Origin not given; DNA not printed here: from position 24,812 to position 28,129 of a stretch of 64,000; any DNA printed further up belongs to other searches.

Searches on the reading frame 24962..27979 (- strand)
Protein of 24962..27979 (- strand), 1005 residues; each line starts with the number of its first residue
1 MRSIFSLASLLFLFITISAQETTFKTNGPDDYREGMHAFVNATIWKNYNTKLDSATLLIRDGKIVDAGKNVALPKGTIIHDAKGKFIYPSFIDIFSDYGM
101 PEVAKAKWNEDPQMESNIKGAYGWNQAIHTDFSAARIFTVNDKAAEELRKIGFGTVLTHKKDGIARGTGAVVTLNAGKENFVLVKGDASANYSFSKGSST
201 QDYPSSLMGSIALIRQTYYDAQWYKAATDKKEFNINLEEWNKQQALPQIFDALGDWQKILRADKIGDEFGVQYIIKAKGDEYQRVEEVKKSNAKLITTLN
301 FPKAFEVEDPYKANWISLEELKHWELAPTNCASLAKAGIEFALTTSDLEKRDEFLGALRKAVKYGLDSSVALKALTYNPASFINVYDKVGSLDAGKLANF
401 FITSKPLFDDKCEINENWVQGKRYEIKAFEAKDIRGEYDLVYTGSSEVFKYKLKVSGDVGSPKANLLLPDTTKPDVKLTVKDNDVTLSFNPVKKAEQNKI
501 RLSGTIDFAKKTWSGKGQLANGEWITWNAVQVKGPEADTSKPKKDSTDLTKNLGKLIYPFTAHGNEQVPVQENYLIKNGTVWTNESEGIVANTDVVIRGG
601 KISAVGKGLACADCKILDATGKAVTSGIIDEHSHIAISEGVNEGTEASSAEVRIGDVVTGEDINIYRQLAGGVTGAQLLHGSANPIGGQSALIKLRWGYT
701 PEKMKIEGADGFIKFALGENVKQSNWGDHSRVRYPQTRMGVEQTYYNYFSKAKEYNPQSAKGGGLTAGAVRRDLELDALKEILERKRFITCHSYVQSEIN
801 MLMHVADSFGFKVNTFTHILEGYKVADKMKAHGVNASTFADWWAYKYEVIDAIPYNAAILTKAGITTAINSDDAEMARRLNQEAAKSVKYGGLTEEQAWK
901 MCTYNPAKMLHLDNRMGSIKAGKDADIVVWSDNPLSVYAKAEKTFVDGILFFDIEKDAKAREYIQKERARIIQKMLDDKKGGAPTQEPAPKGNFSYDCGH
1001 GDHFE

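Call 20: search_protein_families(library=pfam, proteins=[window:24962-27979:-], max_evalue=0.00001)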
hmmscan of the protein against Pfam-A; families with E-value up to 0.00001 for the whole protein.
window:24962-27979:- (1005 aa): 2 families
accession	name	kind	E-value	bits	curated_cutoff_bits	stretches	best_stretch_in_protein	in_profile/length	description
PF01979.26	Amidohydro_1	-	8e-25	88.2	25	2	856-944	234-332/345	Amidohydrolase family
PF07969.17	Amidohydro_3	-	5.5e-18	66.1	29.7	1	893-948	407-468/472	Amidohydrolase family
